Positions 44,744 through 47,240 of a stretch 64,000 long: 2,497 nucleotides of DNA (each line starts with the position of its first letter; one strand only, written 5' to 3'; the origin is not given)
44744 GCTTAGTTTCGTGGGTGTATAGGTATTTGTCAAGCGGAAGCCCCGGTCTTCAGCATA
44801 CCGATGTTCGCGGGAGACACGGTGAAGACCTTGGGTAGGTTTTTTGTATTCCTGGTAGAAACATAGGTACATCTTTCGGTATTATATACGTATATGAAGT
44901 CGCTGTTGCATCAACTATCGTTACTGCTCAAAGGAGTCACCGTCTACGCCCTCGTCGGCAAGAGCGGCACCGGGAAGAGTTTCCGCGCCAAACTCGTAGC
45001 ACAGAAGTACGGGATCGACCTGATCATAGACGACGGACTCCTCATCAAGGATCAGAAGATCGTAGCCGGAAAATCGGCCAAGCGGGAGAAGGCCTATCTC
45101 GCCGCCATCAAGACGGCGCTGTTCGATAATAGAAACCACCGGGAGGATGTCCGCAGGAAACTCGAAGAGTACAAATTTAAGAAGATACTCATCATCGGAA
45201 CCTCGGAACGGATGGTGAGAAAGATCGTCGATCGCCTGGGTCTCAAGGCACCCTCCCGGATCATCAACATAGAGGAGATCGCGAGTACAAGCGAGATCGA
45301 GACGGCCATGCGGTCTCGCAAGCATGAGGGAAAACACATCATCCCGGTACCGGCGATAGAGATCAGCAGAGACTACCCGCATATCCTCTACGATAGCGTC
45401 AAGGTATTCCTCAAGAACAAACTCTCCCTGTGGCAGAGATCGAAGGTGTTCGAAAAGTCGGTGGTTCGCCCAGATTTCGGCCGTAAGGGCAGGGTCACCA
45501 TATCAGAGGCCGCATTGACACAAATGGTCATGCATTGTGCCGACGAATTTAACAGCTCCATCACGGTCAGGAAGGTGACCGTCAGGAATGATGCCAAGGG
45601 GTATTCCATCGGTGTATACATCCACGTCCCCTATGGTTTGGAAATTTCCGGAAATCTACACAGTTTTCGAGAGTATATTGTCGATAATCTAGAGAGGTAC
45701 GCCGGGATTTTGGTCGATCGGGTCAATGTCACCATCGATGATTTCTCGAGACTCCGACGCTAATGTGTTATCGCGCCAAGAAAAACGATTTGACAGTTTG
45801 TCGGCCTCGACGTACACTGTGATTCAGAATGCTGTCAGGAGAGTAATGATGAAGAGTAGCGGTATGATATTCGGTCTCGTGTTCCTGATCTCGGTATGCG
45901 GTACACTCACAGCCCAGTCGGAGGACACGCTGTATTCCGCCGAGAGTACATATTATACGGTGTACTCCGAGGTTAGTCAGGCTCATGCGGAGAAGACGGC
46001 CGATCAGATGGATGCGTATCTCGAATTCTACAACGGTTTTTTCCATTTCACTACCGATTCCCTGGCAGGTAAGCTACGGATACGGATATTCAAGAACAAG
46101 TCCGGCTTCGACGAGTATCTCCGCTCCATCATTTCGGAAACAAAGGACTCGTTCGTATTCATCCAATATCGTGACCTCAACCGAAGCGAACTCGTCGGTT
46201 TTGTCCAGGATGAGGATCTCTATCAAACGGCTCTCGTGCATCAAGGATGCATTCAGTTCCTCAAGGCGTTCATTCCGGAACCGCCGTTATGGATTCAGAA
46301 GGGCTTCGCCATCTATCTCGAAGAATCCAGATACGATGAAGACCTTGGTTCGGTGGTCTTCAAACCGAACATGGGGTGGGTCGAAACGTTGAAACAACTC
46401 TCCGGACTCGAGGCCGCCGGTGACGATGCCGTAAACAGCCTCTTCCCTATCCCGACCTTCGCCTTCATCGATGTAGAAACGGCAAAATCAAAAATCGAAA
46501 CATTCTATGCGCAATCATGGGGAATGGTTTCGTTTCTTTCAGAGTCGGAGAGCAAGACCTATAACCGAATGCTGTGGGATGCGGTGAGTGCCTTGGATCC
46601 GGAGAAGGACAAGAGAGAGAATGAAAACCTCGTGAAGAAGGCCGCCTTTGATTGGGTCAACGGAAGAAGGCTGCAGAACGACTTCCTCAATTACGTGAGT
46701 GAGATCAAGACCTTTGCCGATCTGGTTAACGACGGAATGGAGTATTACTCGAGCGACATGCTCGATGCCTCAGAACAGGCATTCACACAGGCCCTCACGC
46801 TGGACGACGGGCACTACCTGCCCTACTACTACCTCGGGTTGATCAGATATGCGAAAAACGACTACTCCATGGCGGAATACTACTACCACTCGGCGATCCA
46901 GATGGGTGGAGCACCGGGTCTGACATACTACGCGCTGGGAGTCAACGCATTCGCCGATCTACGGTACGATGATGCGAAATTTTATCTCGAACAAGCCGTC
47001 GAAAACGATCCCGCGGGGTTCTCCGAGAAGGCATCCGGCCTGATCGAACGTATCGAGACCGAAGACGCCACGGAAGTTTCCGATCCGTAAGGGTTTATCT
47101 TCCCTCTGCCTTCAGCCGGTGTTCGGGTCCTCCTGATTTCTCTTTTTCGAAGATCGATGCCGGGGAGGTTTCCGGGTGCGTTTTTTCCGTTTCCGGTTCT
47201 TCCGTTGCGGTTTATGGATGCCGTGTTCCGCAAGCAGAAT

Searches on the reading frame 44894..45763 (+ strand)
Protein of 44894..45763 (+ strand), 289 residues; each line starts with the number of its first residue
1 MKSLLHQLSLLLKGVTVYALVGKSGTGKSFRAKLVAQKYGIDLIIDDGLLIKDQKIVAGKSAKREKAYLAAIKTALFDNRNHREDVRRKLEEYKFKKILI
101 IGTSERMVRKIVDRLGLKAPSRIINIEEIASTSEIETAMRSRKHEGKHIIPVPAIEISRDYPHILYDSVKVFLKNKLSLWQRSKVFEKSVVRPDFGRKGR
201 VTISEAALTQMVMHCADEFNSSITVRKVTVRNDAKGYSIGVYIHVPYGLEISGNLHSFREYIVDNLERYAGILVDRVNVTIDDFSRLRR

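Call 70: search_protein_families(library=pfam, proteins=[window:44894-45763:+], max_evalue=0.01)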
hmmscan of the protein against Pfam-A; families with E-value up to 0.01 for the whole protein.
window:44894-45763:+ (289 aa): 4 families
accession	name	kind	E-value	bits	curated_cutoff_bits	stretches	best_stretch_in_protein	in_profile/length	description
PF03780.18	Asp23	-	1.9e-07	31.9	28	1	213-283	35-106/108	Asp23 family, cell envelope-related function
PF00004.35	AAA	-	5.6e-06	27.3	21.2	1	20-136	3-73/131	ATPase family associated with various cellular activities (AAA)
PF00005.33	ABC_tran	-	3.2e-05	25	25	1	5-119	1-96/137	ABC transporter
PF13401.12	AAA_22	-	0.002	18.9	27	0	17-93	7-82/130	AAA domain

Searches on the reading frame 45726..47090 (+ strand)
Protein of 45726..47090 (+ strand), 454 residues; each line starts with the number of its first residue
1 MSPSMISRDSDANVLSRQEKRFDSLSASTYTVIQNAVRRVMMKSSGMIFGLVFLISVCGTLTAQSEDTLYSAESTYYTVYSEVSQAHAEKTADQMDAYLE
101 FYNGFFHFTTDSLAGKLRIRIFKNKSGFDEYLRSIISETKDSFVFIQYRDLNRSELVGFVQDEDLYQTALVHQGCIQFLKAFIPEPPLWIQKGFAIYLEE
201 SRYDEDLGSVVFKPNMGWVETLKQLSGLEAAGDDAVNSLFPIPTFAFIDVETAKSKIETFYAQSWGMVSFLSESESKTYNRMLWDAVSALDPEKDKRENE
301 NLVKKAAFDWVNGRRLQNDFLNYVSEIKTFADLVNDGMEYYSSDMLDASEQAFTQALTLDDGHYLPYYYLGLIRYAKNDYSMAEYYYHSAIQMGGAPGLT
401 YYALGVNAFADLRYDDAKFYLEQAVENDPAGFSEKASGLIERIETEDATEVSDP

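Call 70: search_protein_families(library=pfam, proteins=[window:45726-47090:+], max_evalue=0.01)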
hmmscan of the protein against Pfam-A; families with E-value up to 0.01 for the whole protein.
window:45726-47090:+ (454 aa): 5 families
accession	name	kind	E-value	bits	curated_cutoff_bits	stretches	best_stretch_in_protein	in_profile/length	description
PF07719.23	TPR_2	-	4.6e-09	36.2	27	1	400-429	3-32/34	Tetratricopeptide repeat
PF00515.34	TPR_1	-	3.9e-08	33.2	27.8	0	367-392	4-29/34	Tetratricopeptide repeat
PF07607.17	DUF1570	-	0.0022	18.7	22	1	185-283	25-119/129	Protein of unknown function (DUF1570)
PF13181.12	TPR_8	-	0.003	18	25.7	0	401-430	4-33/34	Tetratricopeptide repeat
PF13432.12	TPR_16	-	0.0064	17.4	32.7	0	346-392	13-59/65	Tetratricopeptide repeat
